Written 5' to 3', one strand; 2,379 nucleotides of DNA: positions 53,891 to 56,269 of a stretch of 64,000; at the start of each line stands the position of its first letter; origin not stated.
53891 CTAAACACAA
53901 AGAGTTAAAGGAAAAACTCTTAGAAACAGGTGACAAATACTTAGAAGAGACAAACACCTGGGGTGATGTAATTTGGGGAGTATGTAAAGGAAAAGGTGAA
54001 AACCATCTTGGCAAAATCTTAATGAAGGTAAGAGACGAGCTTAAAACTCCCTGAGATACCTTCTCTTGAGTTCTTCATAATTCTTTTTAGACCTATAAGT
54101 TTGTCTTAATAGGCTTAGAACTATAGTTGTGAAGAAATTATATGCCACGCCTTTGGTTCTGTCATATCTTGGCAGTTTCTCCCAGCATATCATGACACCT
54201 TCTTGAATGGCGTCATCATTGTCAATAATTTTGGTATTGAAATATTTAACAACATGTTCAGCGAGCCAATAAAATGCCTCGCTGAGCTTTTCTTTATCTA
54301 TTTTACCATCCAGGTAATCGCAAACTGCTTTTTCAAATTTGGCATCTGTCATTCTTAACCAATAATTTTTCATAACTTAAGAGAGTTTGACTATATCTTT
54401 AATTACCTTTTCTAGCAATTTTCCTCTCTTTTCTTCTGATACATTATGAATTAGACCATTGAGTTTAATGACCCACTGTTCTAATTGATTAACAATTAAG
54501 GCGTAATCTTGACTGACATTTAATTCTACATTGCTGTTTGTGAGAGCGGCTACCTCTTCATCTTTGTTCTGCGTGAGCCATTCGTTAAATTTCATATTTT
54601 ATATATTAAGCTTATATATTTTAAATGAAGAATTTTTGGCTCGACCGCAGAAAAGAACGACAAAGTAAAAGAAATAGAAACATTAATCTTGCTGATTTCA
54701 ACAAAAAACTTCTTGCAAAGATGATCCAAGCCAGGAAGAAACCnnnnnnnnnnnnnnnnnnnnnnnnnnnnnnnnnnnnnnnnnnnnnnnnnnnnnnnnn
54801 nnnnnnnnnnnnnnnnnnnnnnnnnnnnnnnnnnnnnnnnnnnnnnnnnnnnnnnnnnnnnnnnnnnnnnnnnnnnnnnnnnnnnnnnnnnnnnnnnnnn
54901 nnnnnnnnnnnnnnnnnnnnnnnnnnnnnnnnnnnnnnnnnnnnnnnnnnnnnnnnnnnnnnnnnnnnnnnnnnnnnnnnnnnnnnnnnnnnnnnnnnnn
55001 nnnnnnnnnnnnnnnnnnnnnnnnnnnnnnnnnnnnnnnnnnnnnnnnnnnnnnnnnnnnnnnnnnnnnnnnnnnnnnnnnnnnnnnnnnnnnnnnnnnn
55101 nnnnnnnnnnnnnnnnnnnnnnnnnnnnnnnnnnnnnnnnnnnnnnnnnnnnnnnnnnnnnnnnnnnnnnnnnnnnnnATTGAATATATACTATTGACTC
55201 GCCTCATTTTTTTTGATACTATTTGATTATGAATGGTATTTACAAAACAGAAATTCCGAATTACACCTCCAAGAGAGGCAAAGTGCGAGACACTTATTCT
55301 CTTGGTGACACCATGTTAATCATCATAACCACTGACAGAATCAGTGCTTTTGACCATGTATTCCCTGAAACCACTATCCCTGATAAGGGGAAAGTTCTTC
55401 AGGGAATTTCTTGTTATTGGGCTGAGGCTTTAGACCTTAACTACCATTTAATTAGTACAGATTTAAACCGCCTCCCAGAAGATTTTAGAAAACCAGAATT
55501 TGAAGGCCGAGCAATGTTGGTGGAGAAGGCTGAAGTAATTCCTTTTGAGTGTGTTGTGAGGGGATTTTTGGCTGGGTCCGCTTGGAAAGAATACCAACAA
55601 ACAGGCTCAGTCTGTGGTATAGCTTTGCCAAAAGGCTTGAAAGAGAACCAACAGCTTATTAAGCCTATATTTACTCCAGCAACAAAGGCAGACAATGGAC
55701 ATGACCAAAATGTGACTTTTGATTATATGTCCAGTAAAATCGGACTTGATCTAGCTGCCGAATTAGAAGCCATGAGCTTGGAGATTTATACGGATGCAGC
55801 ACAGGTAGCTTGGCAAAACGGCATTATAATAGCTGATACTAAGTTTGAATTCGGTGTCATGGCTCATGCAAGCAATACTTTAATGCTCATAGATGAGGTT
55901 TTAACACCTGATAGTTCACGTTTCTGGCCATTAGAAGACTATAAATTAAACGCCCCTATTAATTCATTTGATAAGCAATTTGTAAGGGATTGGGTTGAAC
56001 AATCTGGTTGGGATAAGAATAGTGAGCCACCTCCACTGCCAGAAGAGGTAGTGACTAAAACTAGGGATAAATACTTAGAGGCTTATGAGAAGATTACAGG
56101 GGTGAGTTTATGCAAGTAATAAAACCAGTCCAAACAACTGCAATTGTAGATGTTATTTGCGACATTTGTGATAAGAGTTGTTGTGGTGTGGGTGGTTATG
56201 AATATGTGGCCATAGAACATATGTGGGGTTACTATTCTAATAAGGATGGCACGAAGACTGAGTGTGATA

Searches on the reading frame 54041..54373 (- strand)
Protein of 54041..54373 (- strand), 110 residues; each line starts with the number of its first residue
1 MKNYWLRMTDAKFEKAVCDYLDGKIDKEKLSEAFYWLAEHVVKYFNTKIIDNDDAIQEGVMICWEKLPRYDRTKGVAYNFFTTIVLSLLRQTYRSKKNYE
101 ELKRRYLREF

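Call 32: search_protein_families(library=pfam, alignment_id=A1, max_evalue=0.001)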
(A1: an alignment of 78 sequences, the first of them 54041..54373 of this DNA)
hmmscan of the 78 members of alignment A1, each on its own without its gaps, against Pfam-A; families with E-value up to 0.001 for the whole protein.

A. member 1, window:54041-54373:- (110 aa): 1 family
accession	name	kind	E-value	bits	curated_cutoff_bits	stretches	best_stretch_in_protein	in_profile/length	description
PF04542.20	Sigma70_r2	-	6.3e-06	26.3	24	1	39-97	10-69/71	Sigma-70 region 2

B. families by the number of members that match (of 78 scanned): 28 families (the first 25 are shown)
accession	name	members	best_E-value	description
PF08719.17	NADAR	2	6.4e-52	NADAR domain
PF00483.29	NTP_transferase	1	2.4e-51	Nucleotidyl transferase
PF00557.29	Peptidase_M24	1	2e-50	Metallopeptidase family M24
PF20001.5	DUF6428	1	1.2e-41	Family of unknown function (DUF6428)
PF18907.5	DUF5662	1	8.5e-35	Family of unknown function (DUF5662)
PF01981.21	PTH2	1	1.2e-33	Peptidyl-tRNA hydrolase PTH2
PF01555.25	N6_N4_Mtase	1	4.6e-30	DNA methylase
PF00520.37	Ion_trans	1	5.7e-26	Ion transport protein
PF07883.17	Cupin_2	1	1.4e-15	Cupin domain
PF07885.22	Ion_trans_2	1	5.7e-14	Ion channel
PF11750.13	DUF3307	1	8.1e-11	Protein of unknown function (DUF3307)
PF00550.31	PP-binding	1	2e-10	Phosphopantetheine attachment site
PF04116.19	FA_hydroxylase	1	1.8e-09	Fatty acid hydroxylase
PF12804.13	NTP_transf_3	1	8.2e-09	MobA-like NTP transferase domain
PF01170.24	UPF0020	1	1.5e-07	RMKL-like, methyltransferase domain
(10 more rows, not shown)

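Call 46: search_protein_families(library=phrogs, proteins=[window:54041-54373:-], max_evalue=0.01)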
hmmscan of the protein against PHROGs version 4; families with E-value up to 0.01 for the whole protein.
window:54041-54373:- (110 aa): 3 families
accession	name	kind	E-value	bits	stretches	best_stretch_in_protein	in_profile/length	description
phrog_351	-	transcription regulation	0.00068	19.3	1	26-90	504-568/928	RNA polymerase sigma factor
phrog_234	-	transcription regulation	0.0021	19.2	1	28-108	42-124/181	late sigma transcription factor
phrog_1740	-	transcription regulation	0.0029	17.1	1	25-99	52-129/567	RNA polymerase sigma factor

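Call 68: find_homologous_proteins(query=window:54041-54373:-, max_evalue=0.001)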
Query window:54041-54373:- (110 aa): 5 proteins with E <= 0.001 among 6 candidates.
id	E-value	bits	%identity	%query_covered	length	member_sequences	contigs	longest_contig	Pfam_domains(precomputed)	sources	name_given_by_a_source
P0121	1.5e-61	223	97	94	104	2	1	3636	PF04542.21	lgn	-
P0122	1.0e-52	195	82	96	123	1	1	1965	PF04542.21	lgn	-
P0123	1.6e-42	162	71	92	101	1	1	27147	PF04542.21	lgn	-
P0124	1.3e-41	159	67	98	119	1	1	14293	-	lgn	-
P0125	2.0e-39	152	79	78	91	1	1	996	PF04542.21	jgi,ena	jgi:DNA-directed RNA polymerase specialized sigma subunit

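Call 91: find_encoding_contigs(protein=P0123, flank=10000, max_places=2)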
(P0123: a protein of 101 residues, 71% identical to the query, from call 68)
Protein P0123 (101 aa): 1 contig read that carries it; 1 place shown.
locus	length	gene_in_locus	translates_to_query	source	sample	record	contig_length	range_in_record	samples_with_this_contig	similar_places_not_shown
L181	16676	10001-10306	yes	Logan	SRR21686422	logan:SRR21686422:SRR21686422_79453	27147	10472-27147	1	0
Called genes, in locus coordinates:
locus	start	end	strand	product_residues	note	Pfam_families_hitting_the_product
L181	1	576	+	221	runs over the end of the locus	-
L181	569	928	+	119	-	-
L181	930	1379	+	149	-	-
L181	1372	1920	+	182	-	-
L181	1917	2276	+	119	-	-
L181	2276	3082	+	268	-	-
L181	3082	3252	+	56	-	-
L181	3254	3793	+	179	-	-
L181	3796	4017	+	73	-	-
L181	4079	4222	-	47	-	-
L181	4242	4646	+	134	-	-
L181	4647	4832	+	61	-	-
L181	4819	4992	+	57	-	-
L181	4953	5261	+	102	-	-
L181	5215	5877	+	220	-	PF01551:Peptidase_M23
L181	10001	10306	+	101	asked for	PF04542:Sigma70_r2 (weak)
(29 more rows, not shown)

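Call 92: find_encoding_contigs(protein=P0124, flank=10000, max_places=2)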
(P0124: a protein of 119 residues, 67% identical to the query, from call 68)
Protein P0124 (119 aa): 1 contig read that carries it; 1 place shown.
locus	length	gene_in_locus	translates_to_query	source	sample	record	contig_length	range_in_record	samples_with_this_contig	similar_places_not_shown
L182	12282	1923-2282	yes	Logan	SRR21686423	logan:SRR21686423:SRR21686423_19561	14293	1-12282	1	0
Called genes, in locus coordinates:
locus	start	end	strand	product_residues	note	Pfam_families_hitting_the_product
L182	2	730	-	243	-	?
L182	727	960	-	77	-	-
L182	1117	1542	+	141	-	-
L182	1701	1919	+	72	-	-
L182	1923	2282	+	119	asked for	-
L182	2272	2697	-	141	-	PF08719:NADAR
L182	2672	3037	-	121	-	-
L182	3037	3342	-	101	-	-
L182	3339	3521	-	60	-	-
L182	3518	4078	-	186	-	-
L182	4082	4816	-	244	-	-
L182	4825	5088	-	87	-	-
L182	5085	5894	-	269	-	PF00557:Peptidase_M24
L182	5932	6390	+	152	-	PF10861:DUF2784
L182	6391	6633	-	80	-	-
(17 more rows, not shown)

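Call 106: find_related_loci(query=window:54041-54373:-, collection=viral_contigs, flank=6000)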
Query window:54041-54373:- (110 aa) in viral_contigs; peptide patterns used: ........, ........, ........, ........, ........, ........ (x = any residue, [..] = any of these).
23 stretches matched a pattern, but none encodes a relative of the query by tblastn (E <= 1e-3).

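Call 108: find_related_loci(query=A8, collection=viral_contigs, flank=6000)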
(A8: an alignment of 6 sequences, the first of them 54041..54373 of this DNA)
Query A8 (110 aa) in viral_contigs; peptide patterns used: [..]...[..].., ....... (x = any residue, [..] = any of these).
358 stretches matched a pattern, but none encodes a relative of the query by tblastn (E <= 1e-3).

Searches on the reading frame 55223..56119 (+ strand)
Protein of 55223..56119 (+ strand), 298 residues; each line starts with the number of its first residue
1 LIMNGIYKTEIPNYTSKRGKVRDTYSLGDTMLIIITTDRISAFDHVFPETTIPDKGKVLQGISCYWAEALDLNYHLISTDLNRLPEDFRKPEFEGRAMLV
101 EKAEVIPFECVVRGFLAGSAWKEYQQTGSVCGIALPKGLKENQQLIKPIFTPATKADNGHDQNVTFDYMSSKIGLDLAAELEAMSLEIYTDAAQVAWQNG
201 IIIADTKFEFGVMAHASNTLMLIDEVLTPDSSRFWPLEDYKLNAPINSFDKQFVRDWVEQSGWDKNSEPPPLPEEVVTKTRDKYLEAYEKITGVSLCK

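Call 8: search_protein_families(library=pfam, proteins=[window:55223-56119:+], max_evalue=0.01)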
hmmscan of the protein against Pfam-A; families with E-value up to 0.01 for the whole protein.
window:55223-56119:+ (298 aa): 1 family
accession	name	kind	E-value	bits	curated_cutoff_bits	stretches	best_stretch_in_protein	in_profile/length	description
PF01259.24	SAICAR_synt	-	8.2e-67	225.8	20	1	17-268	3-231/233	SAICAR synthetase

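Call 9: search_protein_families(library=phrogs, proteins=[window:55223-56119:+], max_evalue=0.001)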
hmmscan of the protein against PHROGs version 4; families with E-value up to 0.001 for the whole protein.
window:55223-56119:+ (298 aa): 1 family
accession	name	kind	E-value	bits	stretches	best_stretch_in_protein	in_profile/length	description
phrog_1112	-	moron, auxiliary metabolic gene and host takeover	3.9e-17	63.6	1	18-239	6-199/232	phosphoribosylaminoimidazole-succinocarboxamide synthase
